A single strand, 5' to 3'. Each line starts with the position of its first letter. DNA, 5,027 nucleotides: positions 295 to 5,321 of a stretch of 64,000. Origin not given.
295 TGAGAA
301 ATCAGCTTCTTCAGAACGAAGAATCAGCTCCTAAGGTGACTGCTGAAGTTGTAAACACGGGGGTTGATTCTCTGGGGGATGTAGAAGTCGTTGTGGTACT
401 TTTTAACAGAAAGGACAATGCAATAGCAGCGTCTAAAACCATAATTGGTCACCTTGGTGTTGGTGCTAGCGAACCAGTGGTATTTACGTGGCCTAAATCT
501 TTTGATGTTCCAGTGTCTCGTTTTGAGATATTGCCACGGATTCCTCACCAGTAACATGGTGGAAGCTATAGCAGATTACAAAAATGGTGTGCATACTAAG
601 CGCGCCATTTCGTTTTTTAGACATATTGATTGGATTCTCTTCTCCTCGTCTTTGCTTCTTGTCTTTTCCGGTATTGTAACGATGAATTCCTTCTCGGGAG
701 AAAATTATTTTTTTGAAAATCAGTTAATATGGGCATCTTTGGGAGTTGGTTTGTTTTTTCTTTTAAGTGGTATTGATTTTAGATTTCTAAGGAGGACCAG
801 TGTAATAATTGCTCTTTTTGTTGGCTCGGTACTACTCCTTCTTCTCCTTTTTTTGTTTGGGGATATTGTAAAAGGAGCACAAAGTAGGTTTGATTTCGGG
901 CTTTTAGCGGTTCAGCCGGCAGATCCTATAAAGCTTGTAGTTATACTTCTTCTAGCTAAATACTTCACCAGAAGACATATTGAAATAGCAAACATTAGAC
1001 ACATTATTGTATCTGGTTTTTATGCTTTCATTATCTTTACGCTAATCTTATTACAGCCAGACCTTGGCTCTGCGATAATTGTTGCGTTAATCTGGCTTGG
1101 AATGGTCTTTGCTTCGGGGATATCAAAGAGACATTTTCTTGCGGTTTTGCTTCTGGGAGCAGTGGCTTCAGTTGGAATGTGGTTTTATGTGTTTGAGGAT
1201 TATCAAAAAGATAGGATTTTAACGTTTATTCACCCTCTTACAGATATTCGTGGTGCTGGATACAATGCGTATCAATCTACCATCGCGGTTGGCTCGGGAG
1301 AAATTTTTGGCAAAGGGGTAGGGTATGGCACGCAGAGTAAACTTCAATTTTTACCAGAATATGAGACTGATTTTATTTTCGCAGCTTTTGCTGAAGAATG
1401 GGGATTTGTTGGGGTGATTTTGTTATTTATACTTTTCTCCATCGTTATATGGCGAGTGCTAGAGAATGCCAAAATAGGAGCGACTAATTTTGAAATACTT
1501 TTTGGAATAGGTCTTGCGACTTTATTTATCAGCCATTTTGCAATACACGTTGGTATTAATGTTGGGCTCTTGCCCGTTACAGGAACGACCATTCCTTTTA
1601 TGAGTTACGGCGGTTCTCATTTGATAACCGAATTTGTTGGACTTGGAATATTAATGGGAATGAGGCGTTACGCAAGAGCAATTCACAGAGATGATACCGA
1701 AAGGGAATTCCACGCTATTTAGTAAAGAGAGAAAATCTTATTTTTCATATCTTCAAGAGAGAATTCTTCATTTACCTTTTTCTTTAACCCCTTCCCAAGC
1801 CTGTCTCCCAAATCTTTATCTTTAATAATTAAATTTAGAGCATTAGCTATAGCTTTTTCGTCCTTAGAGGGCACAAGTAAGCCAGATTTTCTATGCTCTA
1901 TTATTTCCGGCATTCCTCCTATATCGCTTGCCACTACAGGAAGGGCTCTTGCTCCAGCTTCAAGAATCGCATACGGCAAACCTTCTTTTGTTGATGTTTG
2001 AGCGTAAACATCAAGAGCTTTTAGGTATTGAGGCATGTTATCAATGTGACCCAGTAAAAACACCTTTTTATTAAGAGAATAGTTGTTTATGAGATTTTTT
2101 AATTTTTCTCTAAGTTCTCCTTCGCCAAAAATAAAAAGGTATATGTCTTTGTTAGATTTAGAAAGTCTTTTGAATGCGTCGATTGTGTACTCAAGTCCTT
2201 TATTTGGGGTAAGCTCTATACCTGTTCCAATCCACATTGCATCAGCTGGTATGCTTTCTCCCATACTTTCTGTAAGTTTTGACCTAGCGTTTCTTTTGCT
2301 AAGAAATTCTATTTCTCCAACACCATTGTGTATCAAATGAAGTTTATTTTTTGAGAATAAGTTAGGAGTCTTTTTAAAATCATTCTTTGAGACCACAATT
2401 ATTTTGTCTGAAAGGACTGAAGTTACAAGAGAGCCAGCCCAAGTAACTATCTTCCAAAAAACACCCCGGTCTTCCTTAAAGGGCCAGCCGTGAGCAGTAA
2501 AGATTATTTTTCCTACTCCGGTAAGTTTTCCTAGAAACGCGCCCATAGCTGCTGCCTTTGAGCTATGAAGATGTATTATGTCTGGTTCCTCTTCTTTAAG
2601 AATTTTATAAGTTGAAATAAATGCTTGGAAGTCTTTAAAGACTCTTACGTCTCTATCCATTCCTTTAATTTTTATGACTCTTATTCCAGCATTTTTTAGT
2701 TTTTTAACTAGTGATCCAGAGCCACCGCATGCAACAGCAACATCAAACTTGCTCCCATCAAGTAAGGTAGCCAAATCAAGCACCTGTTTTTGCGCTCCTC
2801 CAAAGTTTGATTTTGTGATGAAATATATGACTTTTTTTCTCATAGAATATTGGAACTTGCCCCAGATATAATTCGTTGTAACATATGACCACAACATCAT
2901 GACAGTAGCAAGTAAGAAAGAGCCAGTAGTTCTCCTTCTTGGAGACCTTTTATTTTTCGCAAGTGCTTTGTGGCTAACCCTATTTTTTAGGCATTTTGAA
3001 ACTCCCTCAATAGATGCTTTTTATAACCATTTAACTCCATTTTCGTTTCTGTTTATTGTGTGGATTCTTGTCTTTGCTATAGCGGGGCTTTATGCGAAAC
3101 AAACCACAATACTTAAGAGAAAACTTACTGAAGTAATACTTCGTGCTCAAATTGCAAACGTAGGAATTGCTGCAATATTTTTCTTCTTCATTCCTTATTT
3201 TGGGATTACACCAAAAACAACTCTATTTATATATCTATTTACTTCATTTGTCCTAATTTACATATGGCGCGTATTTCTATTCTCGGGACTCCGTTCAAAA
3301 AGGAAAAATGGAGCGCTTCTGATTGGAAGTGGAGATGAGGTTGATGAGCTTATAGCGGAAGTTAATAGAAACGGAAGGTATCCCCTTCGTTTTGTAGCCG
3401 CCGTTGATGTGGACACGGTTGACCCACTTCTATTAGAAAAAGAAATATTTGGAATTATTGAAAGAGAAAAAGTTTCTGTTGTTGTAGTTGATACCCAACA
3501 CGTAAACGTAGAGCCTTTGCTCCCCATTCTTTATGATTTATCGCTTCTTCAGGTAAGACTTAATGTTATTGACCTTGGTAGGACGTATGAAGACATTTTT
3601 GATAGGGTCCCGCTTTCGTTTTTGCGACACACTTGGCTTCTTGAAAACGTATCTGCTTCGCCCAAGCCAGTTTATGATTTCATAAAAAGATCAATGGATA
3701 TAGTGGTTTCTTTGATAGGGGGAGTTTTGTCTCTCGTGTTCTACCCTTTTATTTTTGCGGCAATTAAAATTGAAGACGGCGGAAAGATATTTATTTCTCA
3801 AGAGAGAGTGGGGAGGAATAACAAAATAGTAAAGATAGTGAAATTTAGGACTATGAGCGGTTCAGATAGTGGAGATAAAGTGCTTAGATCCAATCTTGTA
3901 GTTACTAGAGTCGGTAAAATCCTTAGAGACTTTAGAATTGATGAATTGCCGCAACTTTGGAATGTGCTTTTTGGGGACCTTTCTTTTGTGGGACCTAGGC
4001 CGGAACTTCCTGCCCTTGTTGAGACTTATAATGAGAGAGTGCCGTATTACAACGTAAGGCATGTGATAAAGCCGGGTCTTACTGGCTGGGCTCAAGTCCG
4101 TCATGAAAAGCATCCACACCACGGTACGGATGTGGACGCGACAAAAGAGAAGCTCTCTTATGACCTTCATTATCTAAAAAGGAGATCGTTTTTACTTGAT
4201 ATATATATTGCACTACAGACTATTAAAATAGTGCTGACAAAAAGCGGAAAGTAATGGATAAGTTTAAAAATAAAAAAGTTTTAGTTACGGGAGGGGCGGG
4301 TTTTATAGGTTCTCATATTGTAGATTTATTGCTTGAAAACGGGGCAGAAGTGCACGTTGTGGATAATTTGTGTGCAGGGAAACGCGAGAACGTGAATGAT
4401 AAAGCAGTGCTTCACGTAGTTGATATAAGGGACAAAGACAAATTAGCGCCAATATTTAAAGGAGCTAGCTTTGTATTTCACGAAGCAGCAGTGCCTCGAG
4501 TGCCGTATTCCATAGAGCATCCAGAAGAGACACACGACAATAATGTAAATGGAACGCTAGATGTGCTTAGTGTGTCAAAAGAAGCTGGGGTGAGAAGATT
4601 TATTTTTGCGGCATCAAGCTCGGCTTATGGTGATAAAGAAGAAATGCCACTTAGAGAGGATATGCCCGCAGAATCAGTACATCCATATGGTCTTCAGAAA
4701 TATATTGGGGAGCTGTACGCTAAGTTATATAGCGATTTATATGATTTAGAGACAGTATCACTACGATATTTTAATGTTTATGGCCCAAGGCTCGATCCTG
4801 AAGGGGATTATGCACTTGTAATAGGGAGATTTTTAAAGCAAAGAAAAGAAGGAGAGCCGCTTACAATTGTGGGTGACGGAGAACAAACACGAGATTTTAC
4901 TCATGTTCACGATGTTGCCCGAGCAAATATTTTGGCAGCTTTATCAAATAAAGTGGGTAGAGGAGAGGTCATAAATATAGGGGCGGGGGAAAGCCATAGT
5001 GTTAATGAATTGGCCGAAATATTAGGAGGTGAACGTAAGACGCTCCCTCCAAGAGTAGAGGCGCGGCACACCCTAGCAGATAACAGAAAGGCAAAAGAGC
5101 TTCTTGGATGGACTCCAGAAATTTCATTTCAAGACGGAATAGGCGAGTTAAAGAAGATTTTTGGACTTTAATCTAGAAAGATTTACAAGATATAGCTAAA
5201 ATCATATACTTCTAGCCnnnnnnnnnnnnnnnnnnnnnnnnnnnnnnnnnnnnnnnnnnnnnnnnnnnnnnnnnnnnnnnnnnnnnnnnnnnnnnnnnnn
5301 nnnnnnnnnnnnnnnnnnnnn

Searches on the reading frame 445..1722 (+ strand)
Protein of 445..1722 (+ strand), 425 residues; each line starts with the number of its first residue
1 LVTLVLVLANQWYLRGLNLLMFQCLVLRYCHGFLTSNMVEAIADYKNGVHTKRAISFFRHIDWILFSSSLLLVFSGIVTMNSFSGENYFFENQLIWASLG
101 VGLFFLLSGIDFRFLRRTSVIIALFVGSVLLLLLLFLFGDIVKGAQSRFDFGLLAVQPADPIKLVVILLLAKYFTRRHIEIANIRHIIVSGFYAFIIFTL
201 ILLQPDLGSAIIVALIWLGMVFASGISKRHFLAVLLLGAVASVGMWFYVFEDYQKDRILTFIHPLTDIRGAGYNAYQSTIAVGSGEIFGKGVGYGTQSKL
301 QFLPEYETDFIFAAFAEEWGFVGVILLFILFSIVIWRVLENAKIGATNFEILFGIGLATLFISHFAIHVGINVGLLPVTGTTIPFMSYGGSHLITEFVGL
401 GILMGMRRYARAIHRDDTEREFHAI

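Call 69: search_protein_families(library=pfam, proteins=[window:445-1722:+], max_evalue=0.001)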
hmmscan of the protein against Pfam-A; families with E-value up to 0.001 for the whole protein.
window:445-1722:+ (425 aa): 1 family
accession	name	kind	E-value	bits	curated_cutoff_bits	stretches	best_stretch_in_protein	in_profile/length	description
PF01098.24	FTSW_RODA_SPOVE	-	3.8e-86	289.7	26.4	1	68-410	14-354/356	Cell cycle protein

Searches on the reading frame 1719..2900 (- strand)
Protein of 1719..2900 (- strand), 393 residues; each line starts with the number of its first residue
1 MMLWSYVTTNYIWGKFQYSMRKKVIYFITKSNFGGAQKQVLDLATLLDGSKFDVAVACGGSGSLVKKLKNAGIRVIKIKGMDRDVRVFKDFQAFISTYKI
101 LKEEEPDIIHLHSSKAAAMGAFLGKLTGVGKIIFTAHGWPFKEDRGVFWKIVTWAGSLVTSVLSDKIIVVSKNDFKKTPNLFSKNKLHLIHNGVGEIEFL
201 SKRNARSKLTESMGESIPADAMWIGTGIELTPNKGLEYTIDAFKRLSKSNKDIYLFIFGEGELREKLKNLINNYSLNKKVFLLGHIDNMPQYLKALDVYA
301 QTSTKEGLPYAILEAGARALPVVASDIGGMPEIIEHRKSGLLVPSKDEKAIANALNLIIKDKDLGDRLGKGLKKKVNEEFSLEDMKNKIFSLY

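Call 69: search_protein_families(library=pfam, proteins=[window:1719-2900:-], max_evalue=0.001)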
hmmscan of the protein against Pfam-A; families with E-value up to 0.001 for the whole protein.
window:1719-2900:- (393 aa): 5 families
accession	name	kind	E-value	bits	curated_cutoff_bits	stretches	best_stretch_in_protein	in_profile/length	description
PF00534.26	Glycos_transf_1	-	3e-38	131.5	26.4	1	230-374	24-171/172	Glycosyl transferases group 1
PF13692.12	Glyco_trans_1_4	-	1.2e-32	113.6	27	1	230-361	10-142/142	Glycosyl transferases group 1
PF13439.12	Glyco_transf_4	-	3.8e-17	63.3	28.5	1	33-194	1-166/170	Glycosyltransferase Family 4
PF13477.12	Glyco_trans_4_2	-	1e-11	45.6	23.4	1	43-141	16-111/139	Glycosyl transferase 4-like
PF13579.12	Glyco_trans_4_4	-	3e-09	37.8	29.7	1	34-150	1-113/158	Glycosyl transferase 4-like domain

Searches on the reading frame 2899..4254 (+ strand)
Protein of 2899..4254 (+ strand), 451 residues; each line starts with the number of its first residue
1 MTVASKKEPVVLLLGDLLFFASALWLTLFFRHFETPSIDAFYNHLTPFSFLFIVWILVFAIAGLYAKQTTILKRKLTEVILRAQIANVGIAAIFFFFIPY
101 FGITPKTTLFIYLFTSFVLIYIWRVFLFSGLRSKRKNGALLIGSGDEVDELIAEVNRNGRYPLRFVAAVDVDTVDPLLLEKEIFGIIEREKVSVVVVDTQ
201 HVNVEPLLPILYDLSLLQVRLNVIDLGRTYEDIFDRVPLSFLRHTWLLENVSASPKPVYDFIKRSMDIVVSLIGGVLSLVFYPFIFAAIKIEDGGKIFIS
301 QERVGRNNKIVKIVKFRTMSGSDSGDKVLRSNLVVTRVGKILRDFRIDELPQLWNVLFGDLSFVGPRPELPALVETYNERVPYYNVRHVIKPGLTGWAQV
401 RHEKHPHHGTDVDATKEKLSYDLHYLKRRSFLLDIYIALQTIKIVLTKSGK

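Call 69: search_protein_families(library=pfam, proteins=[window:2899-4254:+], max_evalue=0.001)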
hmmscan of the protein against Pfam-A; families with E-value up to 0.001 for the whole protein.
window:2899-4254:+ (451 aa): 2 families
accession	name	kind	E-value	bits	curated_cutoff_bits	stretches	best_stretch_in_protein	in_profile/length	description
PF02397.22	Bac_transf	-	1.7e-54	184.5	27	1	263-446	1-178/179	Bacterial sugar transferase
PF13727.12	CoA_binding_3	-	2.7e-05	24.7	25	1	61-174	2-115/175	CoA-binding domain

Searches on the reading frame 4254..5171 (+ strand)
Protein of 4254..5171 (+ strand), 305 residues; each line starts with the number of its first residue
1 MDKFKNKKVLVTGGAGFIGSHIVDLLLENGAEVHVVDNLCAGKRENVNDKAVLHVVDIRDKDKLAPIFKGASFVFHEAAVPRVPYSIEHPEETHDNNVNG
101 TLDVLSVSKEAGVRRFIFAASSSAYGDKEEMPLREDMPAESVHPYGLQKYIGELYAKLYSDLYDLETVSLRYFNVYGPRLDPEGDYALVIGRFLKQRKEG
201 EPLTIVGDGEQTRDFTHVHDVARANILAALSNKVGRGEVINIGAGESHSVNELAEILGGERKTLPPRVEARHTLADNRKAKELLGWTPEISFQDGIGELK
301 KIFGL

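Call 69: search_protein_families(library=pfam, proteins=[window:4254-5171:+], max_evalue=0.001)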
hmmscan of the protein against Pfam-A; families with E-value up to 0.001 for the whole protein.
window:4254-5171:+ (305 aa): 10 families
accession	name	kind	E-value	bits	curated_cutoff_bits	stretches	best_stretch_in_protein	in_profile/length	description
PF01370.27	Epimerase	-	1.3e-66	224.9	20.9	1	9-243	1-240/240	NAD dependent epimerase/dehydratase family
PF16363.11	GDP_Man_Dehyd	-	1.8e-56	192.5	27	1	10-298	1-331/332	GDP-mannose 4,6 dehydratase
PF01073.25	3Beta_HSD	-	2.5e-28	99.4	22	1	10-229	1-229/280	3-beta hydroxysteroid dehydrogenase/isomerase family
PF02719.21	Polysacc_synt_2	-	1.7e-19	70.5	20.2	1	9-257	1-243/293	Polysaccharide biosynthesis protein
PF04321.23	RmlD_sub_bind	-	8.9e-11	41.8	27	1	8-281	2-251/287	RmlD substrate binding domain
PF13460.12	NAD_binding_10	-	2.1e-10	41.2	27.2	1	13-131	1-108/184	NAD(P)H-binding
PF05368.20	NmrA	-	3.6e-08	33.8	27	1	6-120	2-106/298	NmrA-like family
PF07993.18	NAD_binding_4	-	2.2e-07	30.7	20.1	0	65-136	83-151/258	Male sterility protein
PF00106.31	adh_short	-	0.0003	20.8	26.6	1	7-69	1-69/195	short chain dehydrogenase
PF14606.12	Lipase_GDSL_3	-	0.00049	20.9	27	0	13-80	42-109/178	GDSL-like Lipase/Acylhydrolase family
